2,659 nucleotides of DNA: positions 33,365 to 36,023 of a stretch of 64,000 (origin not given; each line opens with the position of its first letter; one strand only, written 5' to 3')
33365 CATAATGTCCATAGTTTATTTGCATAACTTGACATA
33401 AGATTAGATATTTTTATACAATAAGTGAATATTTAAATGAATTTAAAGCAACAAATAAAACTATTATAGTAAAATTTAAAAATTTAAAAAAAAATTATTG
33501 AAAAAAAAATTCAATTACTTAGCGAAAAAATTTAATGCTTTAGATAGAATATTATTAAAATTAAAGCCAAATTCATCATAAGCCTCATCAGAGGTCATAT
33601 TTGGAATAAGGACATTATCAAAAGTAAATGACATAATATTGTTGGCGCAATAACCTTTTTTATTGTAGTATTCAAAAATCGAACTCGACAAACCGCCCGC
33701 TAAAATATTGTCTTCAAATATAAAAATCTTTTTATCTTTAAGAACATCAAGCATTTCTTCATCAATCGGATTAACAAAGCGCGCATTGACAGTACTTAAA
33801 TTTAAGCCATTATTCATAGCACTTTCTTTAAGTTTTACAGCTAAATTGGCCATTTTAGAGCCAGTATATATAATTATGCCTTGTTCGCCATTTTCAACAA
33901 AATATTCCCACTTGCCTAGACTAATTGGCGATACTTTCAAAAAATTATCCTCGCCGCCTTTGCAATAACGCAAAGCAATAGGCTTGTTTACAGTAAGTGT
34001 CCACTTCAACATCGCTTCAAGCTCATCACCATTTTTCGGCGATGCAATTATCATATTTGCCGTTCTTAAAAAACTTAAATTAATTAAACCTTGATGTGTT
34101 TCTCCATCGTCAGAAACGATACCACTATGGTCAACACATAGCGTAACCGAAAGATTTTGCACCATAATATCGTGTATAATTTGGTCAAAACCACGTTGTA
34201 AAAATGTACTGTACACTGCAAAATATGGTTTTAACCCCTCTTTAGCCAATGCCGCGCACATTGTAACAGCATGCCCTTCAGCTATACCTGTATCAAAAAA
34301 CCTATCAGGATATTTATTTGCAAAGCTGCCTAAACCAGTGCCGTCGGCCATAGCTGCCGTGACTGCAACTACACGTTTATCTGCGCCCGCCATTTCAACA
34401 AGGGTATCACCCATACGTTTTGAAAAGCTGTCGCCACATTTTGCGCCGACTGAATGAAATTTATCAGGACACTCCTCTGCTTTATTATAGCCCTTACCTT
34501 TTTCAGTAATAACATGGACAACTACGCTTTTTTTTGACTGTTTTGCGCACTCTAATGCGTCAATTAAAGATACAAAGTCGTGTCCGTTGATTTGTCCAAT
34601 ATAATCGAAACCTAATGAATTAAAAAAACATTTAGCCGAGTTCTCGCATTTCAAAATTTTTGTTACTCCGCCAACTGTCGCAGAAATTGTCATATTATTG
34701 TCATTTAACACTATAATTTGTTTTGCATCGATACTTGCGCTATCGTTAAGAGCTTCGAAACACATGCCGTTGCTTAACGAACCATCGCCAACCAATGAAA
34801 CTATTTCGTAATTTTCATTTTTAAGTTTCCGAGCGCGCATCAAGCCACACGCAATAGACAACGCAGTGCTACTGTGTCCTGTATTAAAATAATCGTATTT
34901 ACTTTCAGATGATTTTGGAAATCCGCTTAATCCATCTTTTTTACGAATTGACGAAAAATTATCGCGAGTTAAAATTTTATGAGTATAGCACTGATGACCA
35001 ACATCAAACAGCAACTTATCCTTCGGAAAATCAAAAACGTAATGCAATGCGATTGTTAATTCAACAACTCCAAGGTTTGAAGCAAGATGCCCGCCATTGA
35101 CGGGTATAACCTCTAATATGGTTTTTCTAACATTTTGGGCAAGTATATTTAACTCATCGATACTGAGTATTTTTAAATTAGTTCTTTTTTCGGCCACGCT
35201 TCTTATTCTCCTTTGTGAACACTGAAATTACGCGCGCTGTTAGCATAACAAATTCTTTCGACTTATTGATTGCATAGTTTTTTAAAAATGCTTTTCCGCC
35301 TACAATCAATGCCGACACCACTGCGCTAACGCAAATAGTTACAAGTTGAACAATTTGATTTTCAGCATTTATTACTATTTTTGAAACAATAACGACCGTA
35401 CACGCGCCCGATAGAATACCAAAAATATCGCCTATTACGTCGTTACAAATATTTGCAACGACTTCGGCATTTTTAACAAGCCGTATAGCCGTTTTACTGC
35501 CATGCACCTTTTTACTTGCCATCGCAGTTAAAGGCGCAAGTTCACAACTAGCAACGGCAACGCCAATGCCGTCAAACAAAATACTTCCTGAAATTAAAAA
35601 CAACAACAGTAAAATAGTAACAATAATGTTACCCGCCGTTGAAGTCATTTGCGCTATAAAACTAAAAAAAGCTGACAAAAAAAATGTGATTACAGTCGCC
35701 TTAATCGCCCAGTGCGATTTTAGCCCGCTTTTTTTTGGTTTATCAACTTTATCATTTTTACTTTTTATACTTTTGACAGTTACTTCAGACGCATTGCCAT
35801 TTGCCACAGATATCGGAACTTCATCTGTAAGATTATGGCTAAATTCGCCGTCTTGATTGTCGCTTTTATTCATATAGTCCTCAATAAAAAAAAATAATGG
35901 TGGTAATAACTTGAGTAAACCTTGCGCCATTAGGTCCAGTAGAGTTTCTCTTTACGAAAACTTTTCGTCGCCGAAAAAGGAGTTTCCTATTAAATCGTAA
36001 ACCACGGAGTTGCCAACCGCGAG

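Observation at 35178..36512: OLE-like large structured RNA with its membrane partner, between ispA and dxs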

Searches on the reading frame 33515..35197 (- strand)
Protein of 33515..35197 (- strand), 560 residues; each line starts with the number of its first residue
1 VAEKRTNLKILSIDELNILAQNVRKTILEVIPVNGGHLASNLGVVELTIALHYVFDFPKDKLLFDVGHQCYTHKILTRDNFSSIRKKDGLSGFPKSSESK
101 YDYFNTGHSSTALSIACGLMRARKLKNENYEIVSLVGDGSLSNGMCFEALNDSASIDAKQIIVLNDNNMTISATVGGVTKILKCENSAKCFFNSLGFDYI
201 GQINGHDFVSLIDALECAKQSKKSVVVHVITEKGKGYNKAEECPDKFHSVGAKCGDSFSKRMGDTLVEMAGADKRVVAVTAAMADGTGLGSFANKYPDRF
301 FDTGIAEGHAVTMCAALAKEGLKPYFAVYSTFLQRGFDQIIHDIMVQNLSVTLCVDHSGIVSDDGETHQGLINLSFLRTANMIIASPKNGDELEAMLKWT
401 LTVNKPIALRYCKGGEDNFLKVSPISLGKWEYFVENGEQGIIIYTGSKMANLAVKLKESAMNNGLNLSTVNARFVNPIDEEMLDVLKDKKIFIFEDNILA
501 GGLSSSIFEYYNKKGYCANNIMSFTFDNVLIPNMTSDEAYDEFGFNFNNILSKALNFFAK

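Call 6: search_protein_families(library=pfam, proteins=[window:33515-35197:-], max_evalue=0.01)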
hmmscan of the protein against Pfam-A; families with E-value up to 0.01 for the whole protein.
window:33515-35197:- (560 aa): 5 families
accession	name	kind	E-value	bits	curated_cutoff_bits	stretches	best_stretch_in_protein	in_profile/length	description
PF13292.11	DXP_synthase_N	-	8e-87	291.4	21.2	2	4-183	6-187/274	1-deoxy-D-xylulose-5-phosphate synthase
PF02779.29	Transket_pyr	-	2e-33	116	27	1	259-413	6-169/174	Transketolase, pyrimidine binding domain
PF02780.25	Transketolase_C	-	4.7e-11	43.1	25.9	1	435-550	8-124/124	Transketolase, C-terminal domain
PF00456.26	Transketolase_N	-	4.9e-09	36.1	22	1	132-241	147-254/334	Transketolase, thiamine diphosphate binding domain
PF00676.26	E1_dh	-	3.8e-07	29.8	22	1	104-221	96-210/300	Dehydrogenase E1 component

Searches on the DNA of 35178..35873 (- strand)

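Call 18: search_rna_families(sources=[L003, L004, L005, L006, L007, L008, L009, L010, L012, L013, L015, L016, L018, L019, L021, L022, L023, L024, L025, L026], threshold=gathering)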
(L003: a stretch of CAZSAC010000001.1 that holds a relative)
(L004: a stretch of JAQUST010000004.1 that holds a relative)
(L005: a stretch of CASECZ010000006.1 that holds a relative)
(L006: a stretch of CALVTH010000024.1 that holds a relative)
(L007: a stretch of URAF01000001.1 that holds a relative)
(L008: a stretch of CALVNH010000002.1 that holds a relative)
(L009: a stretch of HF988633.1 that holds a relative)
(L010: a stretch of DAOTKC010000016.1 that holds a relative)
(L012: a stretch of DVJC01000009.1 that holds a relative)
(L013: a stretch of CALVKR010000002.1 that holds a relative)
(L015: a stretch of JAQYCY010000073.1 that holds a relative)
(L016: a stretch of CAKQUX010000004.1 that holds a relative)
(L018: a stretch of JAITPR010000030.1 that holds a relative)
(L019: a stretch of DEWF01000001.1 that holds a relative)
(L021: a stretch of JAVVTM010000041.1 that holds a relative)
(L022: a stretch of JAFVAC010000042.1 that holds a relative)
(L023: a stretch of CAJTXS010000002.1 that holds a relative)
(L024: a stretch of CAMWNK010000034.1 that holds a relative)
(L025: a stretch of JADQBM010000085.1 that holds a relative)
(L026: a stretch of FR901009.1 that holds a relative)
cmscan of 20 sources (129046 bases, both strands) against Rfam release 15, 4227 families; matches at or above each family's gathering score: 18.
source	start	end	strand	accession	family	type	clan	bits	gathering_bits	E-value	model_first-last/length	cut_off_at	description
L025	2386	2976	+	RF01071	OLE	Gene;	-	506.8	50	2.1e-145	1-616/616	no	Ornate Large Extremophilic RNA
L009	2321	2925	+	RF01071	OLE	Gene;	-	455.1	50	4.6e-130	1-616/616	no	Ornate Large Extremophilic RNA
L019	2375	2967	+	RF01071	OLE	Gene;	-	446.5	50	1.6e-127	1-616/616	no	Ornate Large Extremophilic RNA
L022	2205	2799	+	RF01071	OLE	Gene;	-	446.2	50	1.9e-127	1-616/616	no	Ornate Large Extremophilic RNA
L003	2352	2955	+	RF01071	OLE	Gene;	-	441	50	6.7e-126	1-616/616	no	Ornate Large Extremophilic RNA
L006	2305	2913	+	RF01071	OLE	Gene;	-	439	50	2.7e-125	1-616/616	no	Ornate Large Extremophilic RNA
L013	1771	2379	+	RF01071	OLE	Gene;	-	434.5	50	5.9e-124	1-616/616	no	Ornate Large Extremophilic RNA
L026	1855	2462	+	RF01071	OLE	Gene;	-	433.6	50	1.1e-123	1-616/616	no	Ornate Large Extremophilic RNA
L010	2287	2854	+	RF01071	OLE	Gene;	-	430.3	50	1.1e-122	1-616/616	no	Ornate Large Extremophilic RNA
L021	1988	2579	+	RF01071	OLE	Gene;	-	429.6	50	1.7e-122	1-616/616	no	Ornate Large Extremophilic RNA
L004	2040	2651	+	RF01071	OLE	Gene;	-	429.2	50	2.1e-122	1-616/616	no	Ornate Large Extremophilic RNA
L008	2052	2659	+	RF01071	OLE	Gene;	-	429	50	2.5e-122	1-616/616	no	Ornate Large Extremophilic RNA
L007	2199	2804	+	RF01071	OLE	Gene;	-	428.4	50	3.7e-122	1-616/616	no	Ornate Large Extremophilic RNA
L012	2144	2750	+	RF01071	OLE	Gene;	-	428.1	50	4.7e-122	1-616/616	no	Ornate Large Extremophilic RNA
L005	1841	2443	+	RF01071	OLE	Gene;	-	424.3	50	6.2e-121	1-616/616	no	Ornate Large Extremophilic RNA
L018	1789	2399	+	RF01071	OLE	Gene;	-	416.7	50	1.1e-118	1-616/616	no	Ornate Large Extremophilic RNA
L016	2105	2713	+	RF01071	OLE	Gene;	-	416.5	50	1.3e-118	1-616/616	no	Ornate Large Extremophilic RNA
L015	2056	2665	+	RF01071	OLE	Gene;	-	412.1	50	2.5e-117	1-616/616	no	Ornate Large Extremophilic RNA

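Call 19: search_rna_families(sources=[L028, L031, L032, L033, L034, L035, L037, L038, L041, L042, L044, L047, L048, L054, L055, L057, L059, L061, L064, L070], threshold=gathering)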
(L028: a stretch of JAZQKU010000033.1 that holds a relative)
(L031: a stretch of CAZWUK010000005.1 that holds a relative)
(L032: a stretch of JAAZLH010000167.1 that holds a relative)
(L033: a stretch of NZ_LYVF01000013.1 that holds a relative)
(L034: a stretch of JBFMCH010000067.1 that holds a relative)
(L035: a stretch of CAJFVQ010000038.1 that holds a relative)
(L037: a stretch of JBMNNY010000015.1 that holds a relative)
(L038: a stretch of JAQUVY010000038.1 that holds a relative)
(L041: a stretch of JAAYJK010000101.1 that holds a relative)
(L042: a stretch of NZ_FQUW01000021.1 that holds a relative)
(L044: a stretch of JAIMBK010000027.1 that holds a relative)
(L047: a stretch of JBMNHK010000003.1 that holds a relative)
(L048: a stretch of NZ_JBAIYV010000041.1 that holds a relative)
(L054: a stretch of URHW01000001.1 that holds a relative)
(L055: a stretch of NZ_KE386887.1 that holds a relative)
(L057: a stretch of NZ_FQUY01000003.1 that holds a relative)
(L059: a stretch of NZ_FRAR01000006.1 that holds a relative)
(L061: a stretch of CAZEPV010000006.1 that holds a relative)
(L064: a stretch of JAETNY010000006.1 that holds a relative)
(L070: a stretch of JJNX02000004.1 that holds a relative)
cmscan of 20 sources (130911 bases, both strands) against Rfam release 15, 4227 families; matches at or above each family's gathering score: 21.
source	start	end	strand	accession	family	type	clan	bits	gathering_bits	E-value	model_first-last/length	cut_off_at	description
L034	2362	2971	+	RF01071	OLE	Gene;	-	532.8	50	3.9e-153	1-616/616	no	Ornate Large Extremophilic RNA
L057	2360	2969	+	RF01071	OLE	Gene;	-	530.6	50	1.7e-152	1-616/616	no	Ornate Large Extremophilic RNA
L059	2361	2969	+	RF01071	OLE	Gene;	-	527.5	50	1.5e-151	1-616/616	no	Ornate Large Extremophilic RNA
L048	2364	2971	+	RF01071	OLE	Gene;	-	525.1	50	7.7e-151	1-616/616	no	Ornate Large Extremophilic RNA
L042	2335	2953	+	RF01071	OLE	Gene;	-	518.1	50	9.2e-149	1-616/616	no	Ornate Large Extremophilic RNA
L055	2307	2915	+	RF01071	OLE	Gene;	-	514.9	50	8.5e-148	1-616/616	no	Ornate Large Extremophilic RNA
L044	2295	2917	+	RF01071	OLE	Gene;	-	511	50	1.2e-146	1-616/616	no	Ornate Large Extremophilic RNA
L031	2460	3073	+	RF01071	OLE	Gene;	-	506.7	50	2.2e-145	1-616/616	no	Ornate Large Extremophilic RNA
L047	2314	2930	+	RF01071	OLE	Gene;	-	504.1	50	1.4e-144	1-616/616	no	Ornate Large Extremophilic RNA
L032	2267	2879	+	RF01071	OLE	Gene;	-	502.7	50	3.4e-144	1-616/616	no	Ornate Large Extremophilic RNA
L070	2096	2720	+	RF01071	OLE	Gene;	-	501.5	50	8e-144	1-616/616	no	Ornate Large Extremophilic RNA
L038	2376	2992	+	RF01071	OLE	Gene;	-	500.5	50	1.6e-143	1-616/616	no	Ornate Large Extremophilic RNA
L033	2316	2913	+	RF01071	OLE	Gene;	-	494.1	50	1.2e-141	1-616/616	no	Ornate Large Extremophilic RNA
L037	2305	2939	+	RF01071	OLE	Gene;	-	491.3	50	8.5e-141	1-616/616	no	Ornate Large Extremophilic RNA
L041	2466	3053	+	RF01071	OLE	Gene;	-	474.1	50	1.1e-135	1-616/616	no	Ornate Large Extremophilic RNA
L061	2327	2916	+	RF01071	OLE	Gene;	-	470.5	50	1.2e-134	1-616/616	no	Ornate Large Extremophilic RNA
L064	2354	2977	+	RF01071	OLE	Gene;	-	427.5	50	7e-122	1-616/616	no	Ornate Large Extremophilic RNA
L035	2381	2980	+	RF01071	OLE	Gene;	-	426.5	50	1.4e-121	1-616/616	no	Ornate Large Extremophilic RNA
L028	2480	3038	+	RF01071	OLE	Gene;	-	392.9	50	1.3e-111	1-616/616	no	Ornate Large Extremophilic RNA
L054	2518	2981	+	RF01071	OLE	Gene;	-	213.1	50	2.9e-58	1-616/616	no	Ornate Large Extremophilic RNA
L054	1934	2004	-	RF00005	tRNA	Gene; tRNA;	CL00001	55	29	8.8e-09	1-71/71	no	tRNA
